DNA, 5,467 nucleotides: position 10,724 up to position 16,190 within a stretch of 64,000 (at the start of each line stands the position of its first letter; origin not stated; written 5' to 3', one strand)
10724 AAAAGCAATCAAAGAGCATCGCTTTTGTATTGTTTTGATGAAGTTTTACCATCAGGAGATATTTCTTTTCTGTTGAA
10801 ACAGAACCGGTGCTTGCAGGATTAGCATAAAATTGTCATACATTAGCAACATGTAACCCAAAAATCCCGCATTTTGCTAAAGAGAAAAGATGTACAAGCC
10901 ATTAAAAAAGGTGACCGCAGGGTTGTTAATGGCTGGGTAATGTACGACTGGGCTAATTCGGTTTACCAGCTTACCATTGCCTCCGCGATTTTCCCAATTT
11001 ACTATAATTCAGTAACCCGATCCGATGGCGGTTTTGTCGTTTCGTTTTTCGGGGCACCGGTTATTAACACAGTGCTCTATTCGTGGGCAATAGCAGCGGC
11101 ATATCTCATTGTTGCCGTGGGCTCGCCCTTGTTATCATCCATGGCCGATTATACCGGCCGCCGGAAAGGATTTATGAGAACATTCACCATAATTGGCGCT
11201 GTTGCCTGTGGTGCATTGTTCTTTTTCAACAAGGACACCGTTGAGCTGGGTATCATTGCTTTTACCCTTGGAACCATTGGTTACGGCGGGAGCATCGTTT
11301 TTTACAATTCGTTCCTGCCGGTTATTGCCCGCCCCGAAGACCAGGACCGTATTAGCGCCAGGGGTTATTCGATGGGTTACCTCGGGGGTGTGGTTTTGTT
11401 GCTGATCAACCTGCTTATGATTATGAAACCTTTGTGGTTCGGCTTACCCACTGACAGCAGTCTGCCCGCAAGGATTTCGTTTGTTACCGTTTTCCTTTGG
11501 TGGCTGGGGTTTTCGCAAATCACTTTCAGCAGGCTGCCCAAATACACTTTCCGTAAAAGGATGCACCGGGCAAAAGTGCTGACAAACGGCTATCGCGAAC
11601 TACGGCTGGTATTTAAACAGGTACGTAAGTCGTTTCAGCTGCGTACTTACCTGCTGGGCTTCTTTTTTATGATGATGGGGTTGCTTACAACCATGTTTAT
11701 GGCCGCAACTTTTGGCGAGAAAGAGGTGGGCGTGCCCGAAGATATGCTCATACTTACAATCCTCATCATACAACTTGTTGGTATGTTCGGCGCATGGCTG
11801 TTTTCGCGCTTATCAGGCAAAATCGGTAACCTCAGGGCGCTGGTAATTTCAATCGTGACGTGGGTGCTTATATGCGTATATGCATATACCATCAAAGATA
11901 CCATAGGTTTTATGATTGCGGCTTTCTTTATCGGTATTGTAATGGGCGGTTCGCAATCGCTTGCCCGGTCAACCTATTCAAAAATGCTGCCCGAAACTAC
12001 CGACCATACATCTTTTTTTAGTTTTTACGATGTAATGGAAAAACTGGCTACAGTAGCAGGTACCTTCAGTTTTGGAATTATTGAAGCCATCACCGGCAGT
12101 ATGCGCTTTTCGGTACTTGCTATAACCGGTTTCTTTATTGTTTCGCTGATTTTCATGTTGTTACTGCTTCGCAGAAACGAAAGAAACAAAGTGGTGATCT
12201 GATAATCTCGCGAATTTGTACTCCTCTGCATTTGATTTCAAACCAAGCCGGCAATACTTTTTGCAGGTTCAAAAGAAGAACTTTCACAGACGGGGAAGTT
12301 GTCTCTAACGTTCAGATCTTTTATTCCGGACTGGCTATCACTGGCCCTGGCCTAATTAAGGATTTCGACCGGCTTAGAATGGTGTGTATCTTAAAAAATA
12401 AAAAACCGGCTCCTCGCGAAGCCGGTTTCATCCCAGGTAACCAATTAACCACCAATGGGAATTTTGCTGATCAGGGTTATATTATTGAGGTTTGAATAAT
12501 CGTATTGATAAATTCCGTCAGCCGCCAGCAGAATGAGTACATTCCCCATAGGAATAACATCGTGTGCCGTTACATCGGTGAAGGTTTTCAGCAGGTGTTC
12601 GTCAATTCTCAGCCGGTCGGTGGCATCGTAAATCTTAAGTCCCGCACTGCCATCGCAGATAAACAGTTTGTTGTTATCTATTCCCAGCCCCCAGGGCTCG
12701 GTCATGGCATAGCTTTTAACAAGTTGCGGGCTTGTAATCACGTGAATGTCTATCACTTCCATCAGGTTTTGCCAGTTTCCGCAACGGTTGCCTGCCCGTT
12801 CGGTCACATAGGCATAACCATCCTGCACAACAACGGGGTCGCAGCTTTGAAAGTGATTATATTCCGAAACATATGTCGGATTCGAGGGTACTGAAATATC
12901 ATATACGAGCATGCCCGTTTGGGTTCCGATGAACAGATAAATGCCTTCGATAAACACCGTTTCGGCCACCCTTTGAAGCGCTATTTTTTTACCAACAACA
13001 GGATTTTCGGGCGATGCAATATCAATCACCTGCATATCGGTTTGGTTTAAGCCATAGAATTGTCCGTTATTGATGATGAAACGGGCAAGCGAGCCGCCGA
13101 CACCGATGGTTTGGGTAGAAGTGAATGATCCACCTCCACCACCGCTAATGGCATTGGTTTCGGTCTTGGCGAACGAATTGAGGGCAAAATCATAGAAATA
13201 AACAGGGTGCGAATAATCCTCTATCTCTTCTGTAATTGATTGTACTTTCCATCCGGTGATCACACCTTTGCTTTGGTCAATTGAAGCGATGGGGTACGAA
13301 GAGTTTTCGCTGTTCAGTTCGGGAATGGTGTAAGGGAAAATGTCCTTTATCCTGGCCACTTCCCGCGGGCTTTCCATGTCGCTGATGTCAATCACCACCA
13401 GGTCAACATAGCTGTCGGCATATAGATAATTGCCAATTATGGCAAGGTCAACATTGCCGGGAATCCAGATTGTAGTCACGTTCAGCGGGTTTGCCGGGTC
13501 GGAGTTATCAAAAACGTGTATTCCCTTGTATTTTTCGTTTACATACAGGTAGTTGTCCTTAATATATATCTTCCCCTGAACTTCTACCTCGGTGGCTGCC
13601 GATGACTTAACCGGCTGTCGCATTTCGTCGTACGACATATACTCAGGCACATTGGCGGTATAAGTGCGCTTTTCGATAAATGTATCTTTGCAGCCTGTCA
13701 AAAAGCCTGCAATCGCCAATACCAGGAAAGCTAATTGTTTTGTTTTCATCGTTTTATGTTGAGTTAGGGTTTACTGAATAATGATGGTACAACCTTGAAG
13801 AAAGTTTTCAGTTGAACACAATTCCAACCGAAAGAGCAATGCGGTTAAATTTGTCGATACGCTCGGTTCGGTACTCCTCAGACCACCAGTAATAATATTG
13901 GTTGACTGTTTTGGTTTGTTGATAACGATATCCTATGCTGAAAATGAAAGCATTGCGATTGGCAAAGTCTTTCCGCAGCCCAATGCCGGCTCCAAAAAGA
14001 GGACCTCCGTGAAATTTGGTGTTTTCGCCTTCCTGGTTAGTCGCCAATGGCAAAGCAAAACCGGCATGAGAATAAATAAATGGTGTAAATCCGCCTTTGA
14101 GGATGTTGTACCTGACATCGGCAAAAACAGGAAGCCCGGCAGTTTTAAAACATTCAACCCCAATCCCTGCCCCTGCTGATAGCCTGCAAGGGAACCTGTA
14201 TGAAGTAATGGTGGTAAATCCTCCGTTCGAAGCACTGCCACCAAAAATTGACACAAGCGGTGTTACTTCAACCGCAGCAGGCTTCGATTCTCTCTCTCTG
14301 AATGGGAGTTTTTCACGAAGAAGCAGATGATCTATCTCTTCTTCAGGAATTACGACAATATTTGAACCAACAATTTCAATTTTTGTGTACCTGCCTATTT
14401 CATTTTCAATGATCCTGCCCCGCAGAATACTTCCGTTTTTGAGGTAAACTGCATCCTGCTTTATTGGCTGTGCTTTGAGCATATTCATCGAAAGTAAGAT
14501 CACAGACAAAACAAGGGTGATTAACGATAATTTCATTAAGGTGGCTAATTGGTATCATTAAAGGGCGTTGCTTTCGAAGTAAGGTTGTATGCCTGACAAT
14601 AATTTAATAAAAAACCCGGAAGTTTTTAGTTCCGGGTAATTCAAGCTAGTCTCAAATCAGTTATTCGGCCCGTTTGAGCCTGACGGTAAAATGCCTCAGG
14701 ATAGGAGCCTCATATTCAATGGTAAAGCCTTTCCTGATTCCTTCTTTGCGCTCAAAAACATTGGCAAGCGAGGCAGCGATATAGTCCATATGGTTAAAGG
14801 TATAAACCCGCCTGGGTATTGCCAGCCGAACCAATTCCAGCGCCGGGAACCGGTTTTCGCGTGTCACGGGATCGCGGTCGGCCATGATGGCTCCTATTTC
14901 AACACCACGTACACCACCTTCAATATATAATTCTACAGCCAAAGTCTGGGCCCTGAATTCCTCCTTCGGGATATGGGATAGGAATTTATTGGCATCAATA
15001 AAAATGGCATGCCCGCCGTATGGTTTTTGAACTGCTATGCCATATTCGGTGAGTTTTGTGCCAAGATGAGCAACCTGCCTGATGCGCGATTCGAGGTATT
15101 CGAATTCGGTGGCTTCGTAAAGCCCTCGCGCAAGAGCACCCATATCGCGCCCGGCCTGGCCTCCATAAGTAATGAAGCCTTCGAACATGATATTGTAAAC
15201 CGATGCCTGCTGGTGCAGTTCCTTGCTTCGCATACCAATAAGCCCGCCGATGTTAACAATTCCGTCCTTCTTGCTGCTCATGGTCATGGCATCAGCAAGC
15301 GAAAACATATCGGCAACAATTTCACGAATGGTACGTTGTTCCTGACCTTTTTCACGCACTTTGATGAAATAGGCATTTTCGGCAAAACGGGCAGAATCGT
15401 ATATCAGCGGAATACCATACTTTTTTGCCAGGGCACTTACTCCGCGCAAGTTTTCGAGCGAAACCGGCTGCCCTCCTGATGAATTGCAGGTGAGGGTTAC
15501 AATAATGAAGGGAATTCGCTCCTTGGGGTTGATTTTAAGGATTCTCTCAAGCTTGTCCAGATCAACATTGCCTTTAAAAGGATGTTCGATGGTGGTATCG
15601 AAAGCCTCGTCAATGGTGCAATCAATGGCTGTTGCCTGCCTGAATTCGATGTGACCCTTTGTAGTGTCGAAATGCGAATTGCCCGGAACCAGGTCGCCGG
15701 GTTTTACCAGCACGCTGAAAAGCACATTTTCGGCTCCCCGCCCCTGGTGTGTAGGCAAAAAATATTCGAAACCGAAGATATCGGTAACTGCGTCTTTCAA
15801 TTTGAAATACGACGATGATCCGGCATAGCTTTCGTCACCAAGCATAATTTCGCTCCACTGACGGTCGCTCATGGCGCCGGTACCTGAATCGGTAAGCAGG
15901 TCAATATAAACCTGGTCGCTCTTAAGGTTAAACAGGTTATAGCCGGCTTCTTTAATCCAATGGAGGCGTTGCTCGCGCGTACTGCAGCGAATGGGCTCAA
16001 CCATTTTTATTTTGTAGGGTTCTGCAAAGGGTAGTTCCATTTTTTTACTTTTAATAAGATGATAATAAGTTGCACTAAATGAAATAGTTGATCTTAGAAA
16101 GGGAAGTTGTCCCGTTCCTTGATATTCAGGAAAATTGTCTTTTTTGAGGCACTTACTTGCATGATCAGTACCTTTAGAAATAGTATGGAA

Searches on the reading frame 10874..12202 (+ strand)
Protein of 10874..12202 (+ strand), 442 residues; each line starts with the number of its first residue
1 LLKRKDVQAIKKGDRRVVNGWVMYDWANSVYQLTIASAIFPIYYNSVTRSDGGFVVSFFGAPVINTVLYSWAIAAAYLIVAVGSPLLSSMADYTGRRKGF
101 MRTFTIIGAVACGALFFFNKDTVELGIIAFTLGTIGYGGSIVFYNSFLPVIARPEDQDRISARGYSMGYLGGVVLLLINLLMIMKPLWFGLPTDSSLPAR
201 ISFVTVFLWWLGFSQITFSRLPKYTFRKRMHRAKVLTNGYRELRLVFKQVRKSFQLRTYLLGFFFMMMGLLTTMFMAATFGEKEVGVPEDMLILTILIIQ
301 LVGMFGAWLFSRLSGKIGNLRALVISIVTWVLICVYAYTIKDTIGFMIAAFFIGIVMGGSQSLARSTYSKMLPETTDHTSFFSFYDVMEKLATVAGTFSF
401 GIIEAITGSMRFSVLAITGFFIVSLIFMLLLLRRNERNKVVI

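Call 36: search_protein_families(library=pfam, proteins=[window:10874-12202:+], max_evalue=0.0001)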
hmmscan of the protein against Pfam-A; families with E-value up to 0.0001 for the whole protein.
window:10874-12202:+ (442 aa): 2 families
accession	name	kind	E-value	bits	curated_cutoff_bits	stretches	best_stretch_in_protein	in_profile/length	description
PF11700.14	ATG22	-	6.6e-67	226.7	24.1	1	14-435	2-476/482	Vacuole effluxer Atg22 like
PF07690.21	MFS_1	-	2.2e-24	86.5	33.4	2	64-396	29-346/347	Major Facilitator Superfamily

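Call 45: search_protein_families(library=ncbifam, proteins=[window:10874-12202:+], max_evalue=0.00001)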
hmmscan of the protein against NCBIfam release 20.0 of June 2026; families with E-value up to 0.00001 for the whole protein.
window:10874-12202:+ (442 aa): 0 families

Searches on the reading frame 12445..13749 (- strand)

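Call 36: search_protein_families(library=pfam, proteins=[window:12445-13749:-], max_evalue=0.0001)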
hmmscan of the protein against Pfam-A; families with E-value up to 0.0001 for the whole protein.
window:12445-13749:- (434 aa): 1 family
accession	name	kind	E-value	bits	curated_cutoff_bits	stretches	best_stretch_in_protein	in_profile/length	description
PF08309.17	LVIVD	-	2.8e-14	52.6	20.2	1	101-133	6-39/42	LVIVD repeat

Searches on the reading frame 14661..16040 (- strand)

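Call 36: search_protein_families(library=pfam, proteins=[window:14661-16040:-], max_evalue=0.0001)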
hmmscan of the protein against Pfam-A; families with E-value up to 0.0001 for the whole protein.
window:14661-16040:- (459 aa): 1 family
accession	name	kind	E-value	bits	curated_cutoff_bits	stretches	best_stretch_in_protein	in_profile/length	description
PF01212.27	Beta_elim_lyase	-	1.8e-82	277.3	27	1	47-423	1-287/288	Beta-eliminating lyase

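Call 45: search_protein_families(library=ncbifam, proteins=[window:14661-16040:-], max_evalue=0.00001)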
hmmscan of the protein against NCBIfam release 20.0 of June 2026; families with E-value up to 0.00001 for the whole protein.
window:14661-16040:- (459 aa): 4 families
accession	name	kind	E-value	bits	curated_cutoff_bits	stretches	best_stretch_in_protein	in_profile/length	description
NF053783.1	TphnTnaApg1401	equivalog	2.2e-245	814.8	750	1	1-457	1-456/457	tryptophanase TnaA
NF009709.0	PRK13238.1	subfamily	9.8e-205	680.7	285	1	5-458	7-461/463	tryptophanase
TIGR02618.1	tyr_phenol_ly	equivalog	1.1e-176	588.2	720.7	1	6-455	1-449/450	tyrosine phenol-lyase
TIGR02617.1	tnaA_trp_ase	equivalog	9.9e-161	535.9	825.8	1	6-457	4-466/467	tryptophanase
